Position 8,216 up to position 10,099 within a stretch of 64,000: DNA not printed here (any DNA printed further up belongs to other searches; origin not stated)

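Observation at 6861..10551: ECF sigma factor translationally coupled to an anti-sigma::NfeD protease fusion, followed by two SPFH/band-7 genes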

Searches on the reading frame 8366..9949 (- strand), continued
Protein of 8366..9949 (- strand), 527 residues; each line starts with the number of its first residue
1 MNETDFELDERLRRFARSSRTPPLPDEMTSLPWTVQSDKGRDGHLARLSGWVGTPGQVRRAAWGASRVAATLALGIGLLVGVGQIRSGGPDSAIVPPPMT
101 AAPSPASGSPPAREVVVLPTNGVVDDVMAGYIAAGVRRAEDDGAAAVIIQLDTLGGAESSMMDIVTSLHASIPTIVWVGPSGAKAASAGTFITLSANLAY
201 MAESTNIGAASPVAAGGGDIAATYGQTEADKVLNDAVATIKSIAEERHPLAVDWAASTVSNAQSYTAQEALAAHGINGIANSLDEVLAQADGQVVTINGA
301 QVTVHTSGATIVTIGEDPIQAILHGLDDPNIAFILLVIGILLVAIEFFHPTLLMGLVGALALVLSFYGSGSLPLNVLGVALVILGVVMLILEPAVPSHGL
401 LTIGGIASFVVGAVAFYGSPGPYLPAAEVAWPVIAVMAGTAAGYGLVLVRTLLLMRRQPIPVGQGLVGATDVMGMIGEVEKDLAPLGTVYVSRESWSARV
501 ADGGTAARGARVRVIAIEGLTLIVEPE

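Call 27: predict_structure(alignment_id=A1)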
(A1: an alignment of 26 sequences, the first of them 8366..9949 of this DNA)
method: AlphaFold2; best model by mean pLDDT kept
length: 527 residues; sequences in the alignment: 26
mean_pLDDT: 65.3   pTM: 0.44
mean pLDDT of the five models: 65.3, 59.4, 54.1, 53.3, 48.5
residues with pLDDT >= 90: 7; 70-90: 227; 50-70: 183; < 50: 110
segments of 3 or more residues with pLDDT < 50: 1-4, 31-59, 81-111, 182-186, 209-220, 370-372, 418-430, 458-467
pLDDT, mean of each block of 10 residues (from residue 1): 56 69 56 39 44 43 56 56 36 33 32 76 68 82 84 64 80 81 52 82 64 42 61 76 83 80 75 86 84 79 77 65 54 68 66 64 60 60 73 68 73 58 40 58 62 56 46 83 83 81 86 85 86
secondary structure, 60 per line:
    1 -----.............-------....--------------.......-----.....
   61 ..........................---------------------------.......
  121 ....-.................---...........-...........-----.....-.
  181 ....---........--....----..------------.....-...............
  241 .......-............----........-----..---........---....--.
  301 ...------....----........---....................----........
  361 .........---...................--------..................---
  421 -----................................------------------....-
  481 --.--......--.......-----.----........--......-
elements in order: H6-18 H26-29 H44-50 H56-86 E114-124 H126-142 E146-156 H158-168 E174-178 H180-184 H188-195 E198-201 H220-224 H226-247 H249-260 H267-272 H283-290 E294-297 E300-303 E310-313 H318-325 H329-348 H353-369 H373-391 H400-417 H426-457 E476-479 E486-491 E494-500 E511-518 E521-526

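Call 53: search_solved_structures(query=window:8366-9949:-, max_evalue=0.01, show_alignments=1)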
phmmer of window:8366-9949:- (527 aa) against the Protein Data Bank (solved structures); distinct sequences matched with E-value up to 0.01: 4.
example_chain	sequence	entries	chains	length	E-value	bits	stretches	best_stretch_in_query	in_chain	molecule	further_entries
2deo_A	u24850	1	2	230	8.6e-23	84.2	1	136-308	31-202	441aa long hypothetical nfeD protein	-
6m4b_A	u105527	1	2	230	2.2e-22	82.8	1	136-308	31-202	Membrane-bound protease PH1510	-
3bpp_A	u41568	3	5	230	3.3e-22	82.2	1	136-308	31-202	1510-N membrane protease | 441aa long hypothetical nfeD protein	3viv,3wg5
3wwv_A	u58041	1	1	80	3.1e-07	32.8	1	467-525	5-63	Stomatin operon partner protein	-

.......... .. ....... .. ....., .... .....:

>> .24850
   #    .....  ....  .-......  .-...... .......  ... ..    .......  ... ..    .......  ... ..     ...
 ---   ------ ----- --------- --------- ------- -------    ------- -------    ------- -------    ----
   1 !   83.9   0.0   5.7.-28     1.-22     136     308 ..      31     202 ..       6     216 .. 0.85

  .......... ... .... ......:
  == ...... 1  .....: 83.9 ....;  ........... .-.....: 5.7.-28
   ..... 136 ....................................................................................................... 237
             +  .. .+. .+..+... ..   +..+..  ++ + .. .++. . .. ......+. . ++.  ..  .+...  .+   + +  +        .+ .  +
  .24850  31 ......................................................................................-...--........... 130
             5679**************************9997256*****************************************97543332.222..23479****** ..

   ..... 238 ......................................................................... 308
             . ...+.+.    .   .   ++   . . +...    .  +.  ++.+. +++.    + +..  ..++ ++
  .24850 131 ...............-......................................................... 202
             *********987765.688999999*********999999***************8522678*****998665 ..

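Call 66: search_protein_representatives(protein=window:8366-9949:-)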
Query: 527 residues. Proteins with E-value up to 0.001 (for the whole library): 7840; up to 1e-10: 4108; up to 1e-30: 1127. The best 150 are listed.
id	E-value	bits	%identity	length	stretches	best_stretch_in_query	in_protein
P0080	1.9e-204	696.6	65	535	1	2-525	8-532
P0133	2.0e-150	518.4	72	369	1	162-526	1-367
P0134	1.4e-121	423.3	55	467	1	103-526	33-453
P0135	4.3e-106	372.2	79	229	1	117-344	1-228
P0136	1.2e-91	324.6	72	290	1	272-489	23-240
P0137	2.3e-86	307.1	62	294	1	3-272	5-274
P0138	2.1e-79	284.2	47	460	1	114-526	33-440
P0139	3.0e-79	283.6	52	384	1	170-527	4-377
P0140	4.2e-79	283.1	43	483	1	104-525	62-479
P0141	1.8e-78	281.0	53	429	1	128-421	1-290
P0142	3.8e-76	273.4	42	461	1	99-525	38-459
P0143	6.0e-73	262.8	41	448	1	106-526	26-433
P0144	1.0e-70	255.4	41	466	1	112-524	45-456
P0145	9.3e-70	252.3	50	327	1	201-524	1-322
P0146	2.6e-69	250.9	43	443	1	114-524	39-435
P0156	1.3e-66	241.9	39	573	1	55-526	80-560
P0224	1.3e-60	222.1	35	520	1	114-525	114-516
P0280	5.6e-57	210.2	36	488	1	93-502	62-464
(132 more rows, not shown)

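Call 68: search_protein_families(library=pfam, proteins=[P0156, P0224, P0140, P0280], max_evalue=0.01)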
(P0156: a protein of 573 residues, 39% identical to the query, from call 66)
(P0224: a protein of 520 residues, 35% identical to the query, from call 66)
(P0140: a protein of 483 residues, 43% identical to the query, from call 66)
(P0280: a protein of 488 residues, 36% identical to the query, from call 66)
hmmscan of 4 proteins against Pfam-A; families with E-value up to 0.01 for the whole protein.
P0156 (573 aa): 4 families
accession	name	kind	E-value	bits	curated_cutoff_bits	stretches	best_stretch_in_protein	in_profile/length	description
PF24961.1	NfeD_membrane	-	7.5e-24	84.5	26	1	366-486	1-114/119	NfeD integral membrane domain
PF25145.1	NfeD1b_N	-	2e-14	54.1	40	1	159-304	6-144/189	NfeD1b, N-terminal domain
PF01957.25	NfeD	-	3.6e-13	49.9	29.1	1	505-560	2-57/57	NfeD-like C-terminal, partner-binding domain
PF13490.11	zf-HC2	-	3.7e-09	37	22.2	1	18-52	1-35/35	Putative zinc-finger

P0224 (520 aa): 5 families
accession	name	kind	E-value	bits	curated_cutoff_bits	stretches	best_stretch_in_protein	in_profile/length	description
PF24961.1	NfeD_membrane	-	4.2e-29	101.4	26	1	326-445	1-119/119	NfeD integral membrane domain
PF25145.1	NfeD1b_N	-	9.4e-20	71.4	40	1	114-279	1-159/189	NfeD1b, N-terminal domain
PF01957.25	NfeD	-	8.6e-14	51.9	29.1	1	459-517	2-57/57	NfeD-like C-terminal, partner-binding domain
PF00574.28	CLP_protease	-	5.1e-06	26.9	20.2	1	116-277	17-180/182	Clp protease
PF01972.22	SDH_protease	-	0.0034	16.9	31.3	1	143-216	90-160/286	ClpP-like SDH-type serine proteinase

P0140 (483 aa): 4 families
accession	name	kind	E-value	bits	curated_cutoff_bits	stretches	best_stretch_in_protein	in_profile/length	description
PF24961.1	NfeD_membrane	-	1e-24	87.3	26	1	291-409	1-118/119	NfeD integral membrane domain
PF01957.25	NfeD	-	3.9e-16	59.4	29.1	1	425-480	2-57/57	NfeD-like C-terminal, partner-binding domain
PF25145.1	NfeD1b_N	-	1.5e-15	57.7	40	1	80-231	10-146/189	NfeD1b, N-terminal domain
PF00574.28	CLP_protease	-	0.0063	16.9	20.2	0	101-241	46-179/182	Clp protease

P0280 (488 aa): 4 families
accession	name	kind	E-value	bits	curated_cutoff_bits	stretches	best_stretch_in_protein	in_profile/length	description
PF24961.1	NfeD_membrane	-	4.1e-25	88.6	26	1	300-416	2-117/119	NfeD integral membrane domain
PF25145.1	NfeD1b_N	-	5.6e-17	62.4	40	1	87-236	5-143/189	NfeD1b, N-terminal domain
PF01957.25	NfeD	-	4.4e-13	49.7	29.1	1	433-486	3-57/57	NfeD-like C-terminal, partner-binding domain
PF00574.28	CLP_protease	-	0.0053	17.1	20.2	1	116-248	49-178/182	Clp protease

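Call 69: find_encoding_contigs(protein=P0156, flank=5000, max_places=4)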
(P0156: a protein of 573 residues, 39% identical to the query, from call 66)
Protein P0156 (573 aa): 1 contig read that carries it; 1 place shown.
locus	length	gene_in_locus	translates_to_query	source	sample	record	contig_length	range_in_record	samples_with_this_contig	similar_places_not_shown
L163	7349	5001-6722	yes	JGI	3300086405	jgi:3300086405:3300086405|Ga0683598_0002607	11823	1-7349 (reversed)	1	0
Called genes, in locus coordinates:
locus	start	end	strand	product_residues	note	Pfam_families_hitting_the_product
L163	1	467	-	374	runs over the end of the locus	PF13238:AAA_18 (faint), PF13671:AAA_33 (weak), PF13302:Acetyltransf_3, PF13420:Acetyltransf_4 (weak), PF00583:Acetyltransf_1, PF13508:Acetyltransf_7 (weak)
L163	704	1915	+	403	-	PF00398:RrnaAD, PF08241:Methyltransf_11 (weak), PF13649:Methyltransf_25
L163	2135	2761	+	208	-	PF13302:Acetyltransf_3, PF00583:Acetyltransf_1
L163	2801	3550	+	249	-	-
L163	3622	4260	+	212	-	-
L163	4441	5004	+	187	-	PF04542:Sigma70_r2, PF08281:Sigma70_r4_2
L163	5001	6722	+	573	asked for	PF13490:zf-HC2, PF25145:NfeD1b_N, PF24961:NfeD_membrane, PF01957:NfeD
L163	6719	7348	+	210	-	?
